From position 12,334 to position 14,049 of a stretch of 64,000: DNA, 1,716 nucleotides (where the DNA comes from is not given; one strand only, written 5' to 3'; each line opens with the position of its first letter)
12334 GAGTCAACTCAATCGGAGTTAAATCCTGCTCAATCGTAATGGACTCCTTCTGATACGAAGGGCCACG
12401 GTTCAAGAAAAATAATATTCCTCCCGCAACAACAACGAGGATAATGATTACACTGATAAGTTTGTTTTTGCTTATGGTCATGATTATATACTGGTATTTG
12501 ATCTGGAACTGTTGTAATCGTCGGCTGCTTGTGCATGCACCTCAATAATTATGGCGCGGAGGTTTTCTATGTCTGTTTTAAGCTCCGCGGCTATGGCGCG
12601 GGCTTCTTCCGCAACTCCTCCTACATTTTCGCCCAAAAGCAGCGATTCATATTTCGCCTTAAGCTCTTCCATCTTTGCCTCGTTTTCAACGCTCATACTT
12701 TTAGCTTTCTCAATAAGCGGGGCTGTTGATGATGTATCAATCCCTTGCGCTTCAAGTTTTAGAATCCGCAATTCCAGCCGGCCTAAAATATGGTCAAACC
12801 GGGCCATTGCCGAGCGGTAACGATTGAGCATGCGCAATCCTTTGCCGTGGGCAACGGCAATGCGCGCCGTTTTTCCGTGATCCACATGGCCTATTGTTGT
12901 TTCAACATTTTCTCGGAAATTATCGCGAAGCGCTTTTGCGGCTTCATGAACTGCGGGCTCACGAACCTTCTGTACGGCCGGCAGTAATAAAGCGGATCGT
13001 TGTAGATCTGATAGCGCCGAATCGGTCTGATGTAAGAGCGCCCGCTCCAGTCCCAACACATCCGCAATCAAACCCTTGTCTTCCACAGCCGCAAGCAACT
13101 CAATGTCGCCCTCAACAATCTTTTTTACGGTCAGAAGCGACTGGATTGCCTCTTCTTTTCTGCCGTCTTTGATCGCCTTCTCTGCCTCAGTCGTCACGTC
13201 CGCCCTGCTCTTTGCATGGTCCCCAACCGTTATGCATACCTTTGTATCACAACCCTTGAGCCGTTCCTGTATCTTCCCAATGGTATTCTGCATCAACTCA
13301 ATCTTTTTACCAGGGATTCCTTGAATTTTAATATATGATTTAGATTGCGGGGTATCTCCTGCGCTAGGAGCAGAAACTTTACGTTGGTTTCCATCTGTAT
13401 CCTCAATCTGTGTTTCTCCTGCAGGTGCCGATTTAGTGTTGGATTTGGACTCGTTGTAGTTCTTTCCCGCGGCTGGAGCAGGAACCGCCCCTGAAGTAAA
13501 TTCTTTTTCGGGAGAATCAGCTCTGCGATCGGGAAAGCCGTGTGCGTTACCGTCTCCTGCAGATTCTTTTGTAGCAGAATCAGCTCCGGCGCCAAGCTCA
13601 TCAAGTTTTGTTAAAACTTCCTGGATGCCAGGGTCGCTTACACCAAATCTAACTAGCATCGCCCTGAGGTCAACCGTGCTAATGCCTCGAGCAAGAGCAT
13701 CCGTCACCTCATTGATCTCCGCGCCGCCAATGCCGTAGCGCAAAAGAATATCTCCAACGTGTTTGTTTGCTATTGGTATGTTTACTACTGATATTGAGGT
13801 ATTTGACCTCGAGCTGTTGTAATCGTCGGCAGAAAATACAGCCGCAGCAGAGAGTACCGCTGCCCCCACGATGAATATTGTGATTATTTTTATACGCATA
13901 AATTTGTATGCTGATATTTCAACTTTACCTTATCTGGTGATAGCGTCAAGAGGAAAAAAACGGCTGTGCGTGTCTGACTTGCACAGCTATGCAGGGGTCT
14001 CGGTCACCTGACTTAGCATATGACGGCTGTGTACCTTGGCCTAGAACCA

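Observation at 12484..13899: Secreted protein with the same 13-residue peptide at its mature N-terminus and extreme C-terminus, kept by synonymous-only divergence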

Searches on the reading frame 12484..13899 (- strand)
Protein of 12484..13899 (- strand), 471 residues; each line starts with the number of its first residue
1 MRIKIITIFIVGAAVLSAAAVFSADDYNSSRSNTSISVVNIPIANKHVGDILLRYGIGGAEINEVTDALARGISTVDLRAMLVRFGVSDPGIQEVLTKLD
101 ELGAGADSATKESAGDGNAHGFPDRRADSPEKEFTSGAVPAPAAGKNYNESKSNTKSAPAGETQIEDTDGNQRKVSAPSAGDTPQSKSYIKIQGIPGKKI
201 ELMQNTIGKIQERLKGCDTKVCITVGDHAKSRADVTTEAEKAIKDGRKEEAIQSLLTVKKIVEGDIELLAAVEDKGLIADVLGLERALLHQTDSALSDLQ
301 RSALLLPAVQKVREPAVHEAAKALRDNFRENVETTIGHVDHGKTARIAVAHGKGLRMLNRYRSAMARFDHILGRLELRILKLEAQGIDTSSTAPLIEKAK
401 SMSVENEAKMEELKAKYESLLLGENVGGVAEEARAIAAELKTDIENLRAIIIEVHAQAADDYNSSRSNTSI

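Call 3: search_protein_families(library=pfam, proteins=[window:12484-13899:-], max_evalue=1)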
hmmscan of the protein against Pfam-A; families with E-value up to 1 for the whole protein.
window:12484-13899:- (471 aa): 1 family
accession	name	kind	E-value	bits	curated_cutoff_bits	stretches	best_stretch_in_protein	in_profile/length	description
PF07464.16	ApoLp-III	-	0.95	10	36.3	0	308-339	70-103/146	Apolipophorin-III precursor (apoLp-III)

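Call 6: find_homologous_proteins(query=window:12487-13899:-)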
Query window:12487-13899:- (471 aa): 60 proteins with E <= 0.001 among 8000 candidates.
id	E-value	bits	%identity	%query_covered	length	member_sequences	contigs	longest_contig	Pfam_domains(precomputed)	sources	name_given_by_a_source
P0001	5.7e-295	996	100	100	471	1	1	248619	-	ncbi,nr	ncbi:MAG: hypothetical protein HY458_00870 [Parcubacteria group bacterium]|nr:hypothetical protein [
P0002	3.8e-163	562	64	63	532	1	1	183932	-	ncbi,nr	ncbi:MAG: hypothetical protein Q8O87_00945 [bacterium]|nr:hypothetical protein [bacterium]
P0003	1.3e-152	527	65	94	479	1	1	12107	-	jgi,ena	-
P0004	2.9e-152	526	62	100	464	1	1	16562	-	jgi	-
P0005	7.3e-151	521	64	94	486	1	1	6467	-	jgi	-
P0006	1.2e-128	448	49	59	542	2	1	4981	-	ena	-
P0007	7.2e-126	439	66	59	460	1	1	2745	-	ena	-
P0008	6.9e-124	432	63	43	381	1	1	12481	-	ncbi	-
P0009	1.3e-121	425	49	59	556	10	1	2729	-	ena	-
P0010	1.2e-100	356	36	99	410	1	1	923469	-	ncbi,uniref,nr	ncbi:MAG: hypothetical protein HYW89_04465 [Candidatus Sungiibacteriota bacterium]|uniref:Uncharacte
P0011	6.9e-95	337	71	38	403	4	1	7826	-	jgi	-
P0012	8.1e-95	337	44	94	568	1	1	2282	-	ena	-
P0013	5.2e-92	327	66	30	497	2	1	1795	-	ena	-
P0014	7.9e-92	327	62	22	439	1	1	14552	-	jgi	-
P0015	2.7e-91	325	75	33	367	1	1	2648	-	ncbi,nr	ncbi:MAG: hypothetical protein Q8P56_06315 [Candidatus Uhrbacteria bacterium]|nr:hypothetical protei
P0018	3.4e-86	308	58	39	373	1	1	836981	-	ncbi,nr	ncbi:MAG: hypothetical protein HYY55_03545 [Candidatus Niyogibacteria bacterium]|nr:MAG: hypothetica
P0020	1.7e-84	303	65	33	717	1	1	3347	-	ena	-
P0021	2.3e-84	302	44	100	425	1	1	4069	PF06841.19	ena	-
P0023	2.3e-80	289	68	33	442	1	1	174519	PF00216.27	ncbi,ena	-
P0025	1.1e-76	277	58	33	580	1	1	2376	PF06841.19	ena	-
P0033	8.2e-69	251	60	33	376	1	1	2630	-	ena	-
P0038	6.9e-60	222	50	36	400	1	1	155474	PF06841.19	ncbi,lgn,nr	ncbi:MAG: phage tail protein [bacterium]|nr:phage tail protein [bacterium]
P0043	2.1e-53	200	39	95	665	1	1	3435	-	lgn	-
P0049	4.8e-48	183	54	31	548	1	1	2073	PF00216.27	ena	-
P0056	4.2e-37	146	55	32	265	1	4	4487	PF01442.24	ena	-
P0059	6.6e-20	90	50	23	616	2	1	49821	-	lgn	-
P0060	9.0e-16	76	55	19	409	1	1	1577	PF18915.6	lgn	-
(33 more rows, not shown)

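Call 9: search_protein_families(library=ncbifam, proteins=[window:12487-13899:-, P0038, P0021, P0025, P0060, P0012, P0033], max_evalue=1)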
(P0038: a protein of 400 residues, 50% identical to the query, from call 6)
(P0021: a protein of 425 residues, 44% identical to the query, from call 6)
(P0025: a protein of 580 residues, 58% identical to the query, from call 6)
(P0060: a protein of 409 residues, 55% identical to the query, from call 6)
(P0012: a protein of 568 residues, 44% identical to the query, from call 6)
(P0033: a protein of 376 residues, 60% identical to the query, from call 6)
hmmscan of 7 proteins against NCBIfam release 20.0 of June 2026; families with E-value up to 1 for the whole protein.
window:12487-13899:- (471 aa): 1 family
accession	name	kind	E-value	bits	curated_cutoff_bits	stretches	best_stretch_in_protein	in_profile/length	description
NF002524.0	PRK01964.1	equivalog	0.47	10.5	86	0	433-455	25-47/64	4-oxalocrotonate tautomerase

P0038 (400 aa): 4 families
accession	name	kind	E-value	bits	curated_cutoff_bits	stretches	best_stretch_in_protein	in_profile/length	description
TIGR02241.1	TIGR02241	subfamily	4.6e-09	36.2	62.4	1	142-209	18-88/141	conserved hypothetical phage tail region protein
NF053770.1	CIS5_fam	equivalog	0.00063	19.4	260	1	141-213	21-94/148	CIS5 family contractile injection system inner tube adaptor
NF053769.1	CIS1_fam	equivalog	0.049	13.8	220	1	144-205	23-83/150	CIS1 family contractile injection system inner tube protein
TIGR04370.1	glyco_rpt_poly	subfamily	0.31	10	40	1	3-39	211-247/396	oligosaccharide repeat unit polymerase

P0021 (425 aa): 6 families
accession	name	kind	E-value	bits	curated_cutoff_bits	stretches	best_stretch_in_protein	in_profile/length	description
TIGR02241.1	TIGR02241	subfamily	7.6e-09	35.5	62.4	1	174-227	16-67/141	conserved hypothetical phage tail region protein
NF053770.1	CIS5_fam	equivalog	6.8e-05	22.6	260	1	174-238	20-85/148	CIS5 family contractile injection system inner tube adaptor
NF053769.1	CIS1_fam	equivalog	0.0057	16.8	220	1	178-239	23-82/150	CIS1 family contractile injection system inner tube protein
NF009991.0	PRK13460.1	equivalog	0.036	14.1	183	1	344-416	52-115/173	F0F1 ATP synthase subunit B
NF043004.1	CjTranTraC_Agrob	equivalog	0.049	14.3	120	1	71-116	29-71/98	conjugal transfer protein TraC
TIGR03930.1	WXG100_ESAT6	subfamily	0.058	13.6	44.85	0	386-420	50-84/90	WXG100 family type VII secretion target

P0025 (580 aa): 9 families
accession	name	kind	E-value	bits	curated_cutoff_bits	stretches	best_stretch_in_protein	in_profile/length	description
TIGR02241.1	TIGR02241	subfamily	6.9e-11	42.1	62.4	1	208-267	8-69/141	conserved hypothetical phage tail region protein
NF053770.1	CIS5_fam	equivalog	2e-05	24.3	260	1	206-266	10-72/148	CIS5 family contractile injection system inner tube adaptor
NF053769.1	CIS1_fam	equivalog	0.0011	19.1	220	1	208-269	11-74/150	CIS1 family contractile injection system inner tube protein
TIGR03998.1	thiol_BshC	equivalog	0.012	14.5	265.8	1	411-500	394-483/529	bacillithiol biosynthesis cysteine-adding enzyme BshC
NF041792.2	2_anti-phage_ZorA2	equivalog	0.015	13.8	700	1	442-500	389-447/550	type II Zorya anti-phage system protein ZorA2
TIGR02473.1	flagell_FliJ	equivalog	0.12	12.8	50.45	1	441-496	24-79/141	flagellar export protein FliJ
TIGR03930.1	WXG100_ESAT6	subfamily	0.26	11.5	44.85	0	440-468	54-82/90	WXG100 family type VII secretion target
NF052504.1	sll1863_fam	domain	0.89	9.8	35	0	293-331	37-75/93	sll1863 family stress response protein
NF033930.1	pneumo_PspA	exception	0.93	8.1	850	0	397-519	130-254/659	pneumococcal surface protein A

P0060 (409 aa): 1 family
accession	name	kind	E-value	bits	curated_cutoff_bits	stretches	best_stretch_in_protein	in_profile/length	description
TIGR02241.1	TIGR02241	subfamily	0.049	13.4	62.4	1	219-250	32-64/141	conserved hypothetical phage tail region protein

P0012 (568 aa): 0 families

P0033 (376 aa): 5 families
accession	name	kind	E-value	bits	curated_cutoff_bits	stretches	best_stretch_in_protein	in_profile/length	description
TIGR02241.1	TIGR02241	subfamily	0.004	16.9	62.4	1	150-181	38-66/141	conserved hypothetical phage tail region protein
NF011925.1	PRK15396.1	subfamily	0.046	13.9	108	0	344-365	28-49/78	major outer membrane lipoprotein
NF052667.1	Tsi2_fam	equivalog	0.058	13.8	70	0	193-241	15-63/73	Tsi2 family anti-toxin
NF007211.0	PRK09633.1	equivalog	0.067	11.5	774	1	223-284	41-99/610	DNA ligase D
NF002150.0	PRK00982.1-4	subfamily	0.14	12.4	66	0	282-314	28-62/80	acyl carrier protein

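Call 10: search_protein_families(library=pfam, proteins=[P0038, P0021, P0025, P0060, P0012, P0033, P0023, P0056, P0043, P0020], max_evalue=0.1)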
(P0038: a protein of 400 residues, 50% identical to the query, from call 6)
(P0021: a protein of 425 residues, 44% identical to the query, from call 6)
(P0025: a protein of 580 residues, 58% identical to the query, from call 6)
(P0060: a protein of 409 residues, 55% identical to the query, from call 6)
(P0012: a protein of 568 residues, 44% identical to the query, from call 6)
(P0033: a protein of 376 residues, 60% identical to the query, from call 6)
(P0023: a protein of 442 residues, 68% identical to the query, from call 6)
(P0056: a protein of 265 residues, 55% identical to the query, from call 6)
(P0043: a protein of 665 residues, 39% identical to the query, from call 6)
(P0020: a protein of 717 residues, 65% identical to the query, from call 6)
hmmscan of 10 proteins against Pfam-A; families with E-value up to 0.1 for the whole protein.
P0038 (400 aa): 1 family
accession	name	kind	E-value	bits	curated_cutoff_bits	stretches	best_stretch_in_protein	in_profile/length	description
PF06841.18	Phage_T4_gp19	-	6.2e-10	39.5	28.2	1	142-191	14-64/134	T4-like virus tail tube protein gp19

P0021 (425 aa): 2 families
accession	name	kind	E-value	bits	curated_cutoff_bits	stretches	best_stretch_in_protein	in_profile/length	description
PF06841.18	Phage_T4_gp19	-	6e-10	39.5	28.2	1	174-225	12-63/134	T4-like virus tail tube protein gp19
PF16999.10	V-ATPase_G_2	-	0.0064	17.5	28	0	343-410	31-98/104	Vacuolar (H+)-ATPase G subunit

P0025 (580 aa): 8 families
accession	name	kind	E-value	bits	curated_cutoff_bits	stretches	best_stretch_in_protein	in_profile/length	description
PF06841.18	Phage_T4_gp19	-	7.4e-13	48.9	28.2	1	208-268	4-66/134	T4-like virus tail tube protein gp19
PF00580.27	UvrD-helicase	-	0.0064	16.6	23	1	319-511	54-197/271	UvrD/REP helicase N-terminal domain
PF07464.16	ApoLp-III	-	0.015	15.9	36.3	0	438-493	23-95/146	Apolipophorin-III precursor (apoLp-III)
PF01442.23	Apolipoprotein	-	0.016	15.4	90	0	403-464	81-134/190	Apolipoprotein A1/A4/E domain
PF14523.12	Syntaxin_2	-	0.019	15.4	26.5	0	441-490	34-79/134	Syntaxin-like protein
PF24915.1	Spectrin_SESTD1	-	0.023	15.5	27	0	440-500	48-108/110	SESTD1-like, spectrin repeat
PF09177.16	STX6_10_61_N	-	0.039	14.9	29.4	1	411-491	16-96/99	Syntaxin 6/10/61, N-terminal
PF20042.4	DUF6444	-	0.051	14.6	27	1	408-479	7-58/85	Family of unknown function (DUF6444)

P0060 (409 aa): 3 families
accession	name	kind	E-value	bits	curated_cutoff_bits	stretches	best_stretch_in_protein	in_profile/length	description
PF18915.5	DUF5667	-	8.6e-15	55.4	27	1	106-194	1-92/99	Domain of unknown function (DUF5667)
PF06841.18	Phage_T4_gp19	-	0.0053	17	28.2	1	210-250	19-60/134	T4-like virus tail tube protein gp19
PF21982.2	RecX_HTH1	-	0.044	14.2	26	0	147-170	17-40/40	RecX, first three-helix domain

P0012 (568 aa): 2 families
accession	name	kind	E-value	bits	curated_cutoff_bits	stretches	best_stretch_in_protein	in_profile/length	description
PF01839.29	FG-GAP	-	0.0023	18.2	22.1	1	390-405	5-20/37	FG-GAP repeat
PF13517.12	FG-GAP_3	-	0.056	14.5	26.9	0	386-404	42-60/61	FG-GAP-like repeat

P0033 (376 aa): 2 families
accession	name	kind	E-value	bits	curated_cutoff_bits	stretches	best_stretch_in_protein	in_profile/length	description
PF06841.18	Phage_T4_gp19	-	0.0031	17.8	28.2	0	158-181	39-62/134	T4-like virus tail tube protein gp19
PF09177.16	STX6_10_61_N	-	0.087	13.8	29.4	0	315-364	16-64/99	Syntaxin 6/10/61, N-terminal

P0023 (442 aa): 4 families
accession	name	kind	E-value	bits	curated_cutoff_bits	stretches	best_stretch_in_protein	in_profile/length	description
PF00216.26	Bac_DNA_binding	-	5.9e-15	55.7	22.4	1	159-224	3-61/90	Bacterial DNA-binding protein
PF18291.6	HU-HIG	-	0.0015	19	26.2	1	160-230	35-101/125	HU domain fused to wHTH, Ig, or Glycine-rich motif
PF06841.18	Phage_T4_gp19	-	0.0067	16.7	28.2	1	222-247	45-70/134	T4-like virus tail tube protein gp19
PF02520.22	ANIS5_cation-bd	-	0.029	14.9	29.3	0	163-190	69-96/109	SXP/RAL-2 family protein Ani s 5-like, metal-binding domain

P0056 (265 aa): 12 families
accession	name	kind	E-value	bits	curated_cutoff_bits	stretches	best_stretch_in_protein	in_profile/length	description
PF01442.23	Apolipoprotein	-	6.2e-06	26.5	90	1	27-243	14-188/190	Apolipoprotein A1/A4/E domain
PF21187.2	CYAA_C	-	0.00056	20.6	22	0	153-173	74-94/100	Yeast adenylate cyclase, C-terminal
PF04108.17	ATG17_like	-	0.003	17.5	43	1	57-249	46-243/355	Autophagy protein ATG17-like domain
PF07798.16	CCDC90-like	-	0.008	16.5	33.5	0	62-142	34-114/175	Coiled-coil domain-containing protein 90-like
PF09177.16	STX6_10_61_N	-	0.0085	17.1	29.4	1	194-253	12-70/99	Syntaxin 6/10/61, N-terminal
PF04513.17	Baculo_PEP_C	-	0.0096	16.4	38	0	59-131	23-91/140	Baculovirus polyhedron envelope protein, PEP, C terminus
PF12732.12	YtxH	-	0.027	15.4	37.5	1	99-135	28-71/71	YtxH-like protein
PF06013.18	WXG100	-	0.037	14.7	27.3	0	219-249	46-76/86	Proteins of 100 residues with WXG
PF05130.17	FlgN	-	0.066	14.1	30.5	0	161-250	21-107/147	FlgN protein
PF03555.19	Flu_C_NS2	-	0.067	13.8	25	0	66-93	19-43/57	Influenza C non-structural protein (NS2)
PF09769.14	ApoO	-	0.069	13.5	31.4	0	41-92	11-61/131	Apolipoprotein O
PF20421.4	DHR-2_Lobe_C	-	0.088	13.2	26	1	67-124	44-101/103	DHR-2, Lobe C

P0043 (665 aa): 2 families
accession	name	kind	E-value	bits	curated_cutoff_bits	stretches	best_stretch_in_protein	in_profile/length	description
PF05008.21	V-SNARE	-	0.01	16.7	25.9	1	232-294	15-80/92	Vesicle transport v-SNARE protein N-terminus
PF07798.16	CCDC90-like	-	0.056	13.7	33.5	0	351-418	42-104/175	Coiled-coil domain-containing protein 90-like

P0020 (717 aa): 5 families
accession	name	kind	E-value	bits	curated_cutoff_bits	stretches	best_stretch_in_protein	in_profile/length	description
PF05823.17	Gp-FAR-1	-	0.0024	18.7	29.2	0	535-661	12-126/149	Nematode fatty acid retinoid binding protein (Gp-FAR-1)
PF00580.27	UvrD-helicase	-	0.0041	17.3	23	1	444-648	43-197/271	UvrD/REP helicase N-terminal domain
PF09177.16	STX6_10_61_N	-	0.023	15.7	29.4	1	551-628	19-96/99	Syntaxin 6/10/61, N-terminal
PF12732.12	YtxH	-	0.043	14.7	37.5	0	425-475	17-67/71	YtxH-like protein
PF16888.10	YwqH-like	-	0.068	13.9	33.7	0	537-626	31-120/123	YwqH-like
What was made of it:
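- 13294..13338 (-): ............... (aa 188-202), the remnant of a second recurrent short motif ('M1'). It corresponds to the first strand of the tail-tube half-domain found in homologues. Homologues P0021, P0025 and P0038 hit PF06841 above the gathering score at the aligned place (call 10).
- On Phage tail tube / CIS inner tube (PF06841, TIGR02241): Homologues P0021, P0025 and P0038 match only profile positions 4-66 of 134 (call 10).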

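Call 23: search_protein_families(library=pfam, proteins=[P0003, P0043, P0059, P0049], max_evalue=1)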
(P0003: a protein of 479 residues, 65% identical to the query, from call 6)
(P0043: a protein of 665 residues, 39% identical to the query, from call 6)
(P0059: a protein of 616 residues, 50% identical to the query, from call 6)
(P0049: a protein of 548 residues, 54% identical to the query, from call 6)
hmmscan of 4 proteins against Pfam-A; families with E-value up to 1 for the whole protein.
P0003 (479 aa): 0 families

P0043 (665 aa): 3 families
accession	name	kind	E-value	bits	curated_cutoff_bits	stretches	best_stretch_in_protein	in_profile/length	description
PF05008.21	V-SNARE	-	0.01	16.7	25.9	1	232-294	15-80/92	Vesicle transport v-SNARE protein N-terminus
PF07798.16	CCDC90-like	-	0.056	13.7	33.5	0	351-418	42-104/175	Coiled-coil domain-containing protein 90-like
PF10444.14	Nbl1_Borealin_N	-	0.43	10.7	24.4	0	275-302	15-42/57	Nbl1 / Borealin N terminal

P0059 (616 aa): 6 families
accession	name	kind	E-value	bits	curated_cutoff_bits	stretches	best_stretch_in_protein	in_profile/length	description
PF20092.4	DUF6483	-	0.0044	17.8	24.1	1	313-348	80-114/119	Family of unknown function (DUF6483)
PF10557.15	Cullin_Nedd8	-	0.0089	16.5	36.9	1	429-469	3-43/63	Cullin protein neddylation domain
PF00038.26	Filament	-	0.011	15.8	40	1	258-451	71-236/313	Intermediate filament protein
PF05615.18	THOC7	-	0.019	15.7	28.7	1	233-287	23-77/136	Tho complex subunit 7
PF20018.4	VMAP-M14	-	0.076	13.3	27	1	417-455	78-116/132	vWA-MoxR associated protein middle region (VMAP-M) 14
PF06698.16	DUF1192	-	0.098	13.2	25.5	0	258-280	23-45/58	Protein of unknown function (DUF1192)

P0049 (548 aa): 6 families
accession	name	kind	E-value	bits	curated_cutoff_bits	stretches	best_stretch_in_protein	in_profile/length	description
PF00216.26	Bac_DNA_binding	-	2.2e-09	37.9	22.4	1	246-289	17-60/90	Bacterial DNA-binding protein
PF13864.11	Enkurin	-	0.073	14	23.6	1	336-378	26-65/92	Calmodulin-binding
PF22234.2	Rv2466c-like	-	0.097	13.3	27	0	362-404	19-61/180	Mycothiol-dependent nitroreductase Rv2466c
PF10835.13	DUF2573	-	0.15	12.9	22.8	1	485-509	5-29/78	Protein of unknown function (DUF2573)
PF09821.14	AAA_assoc_C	-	0.22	12.6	27.6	1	345-410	46-110/119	C-terminal AAA-associated domain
PF09888.14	DUF2115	-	0.33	11.8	25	0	350-442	2-94/162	Uncharacterized protein conserved in archaea (DUF2115)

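Call 25: predict_structure(alignment_id=A2)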
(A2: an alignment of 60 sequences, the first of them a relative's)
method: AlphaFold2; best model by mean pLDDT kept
length: 471 residues; sequences in the alignment: 60
mean_pLDDT: 72.1   pTM: 0.42
mean pLDDT of the five models: 72.1, 69.6, 69.3, 68.8, 68.1
residues with pLDDT >= 90: 153; 70-90: 131; 50-70: 66; < 50: 121
segments of 3 or more residues with pLDDT < 50: 11-36, 110-192, 468-471
pLDDT, mean of each block of 10 residues (from residue 1): 51 40 32 51 91 97 95 94 97 96 72 40 39 37 37 38 36 41 40 72 96 94 96 96 93 96 96 89 95 92 67 56 74 62 73 81 85 87 88 87 86 81 63 67 74 72 51 38
secondary structure, 60 per line:
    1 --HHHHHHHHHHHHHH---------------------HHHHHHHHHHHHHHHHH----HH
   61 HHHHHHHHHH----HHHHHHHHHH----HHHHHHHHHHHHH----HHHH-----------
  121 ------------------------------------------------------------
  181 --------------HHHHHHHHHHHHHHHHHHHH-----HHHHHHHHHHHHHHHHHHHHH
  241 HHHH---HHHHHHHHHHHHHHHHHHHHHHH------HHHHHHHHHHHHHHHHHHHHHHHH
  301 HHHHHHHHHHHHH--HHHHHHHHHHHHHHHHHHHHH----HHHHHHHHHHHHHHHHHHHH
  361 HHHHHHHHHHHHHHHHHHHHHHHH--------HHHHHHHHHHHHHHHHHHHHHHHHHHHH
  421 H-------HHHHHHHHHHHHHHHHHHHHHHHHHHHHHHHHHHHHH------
elements in order: H3-16 H38-54 H59-70 H75-84 H89-101 H106-109 H195-214 H220-244 H248-270 H277-313 H316-336 H341-384 H393-421 H429-465
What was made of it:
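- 13573..13788 (-): N-domain, a small helical domain (aa 38-109). In the family it is usually preceded by the motif 10-15 residues upstream. AlphaFold pLDDT 91-97 (call 25).
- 12961..13317 (-): Middle helical bundle (aa 195-313). It has stand-alone and differently fused relatives in other phyla. pLDDT 89-96 (call 25).
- On PglB-type N-glycosylation acceptor site: pLDDT is below 50 for residues 11-36 and 468-471, and about 51 for residues 461-470 (call 25).
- Both tags have pLDDT below about 50 and neither is docked in cis (call 25). AlphaFold gives no hint of binding to the protein's own domains (call 25). Both tags are disordered (call 25).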
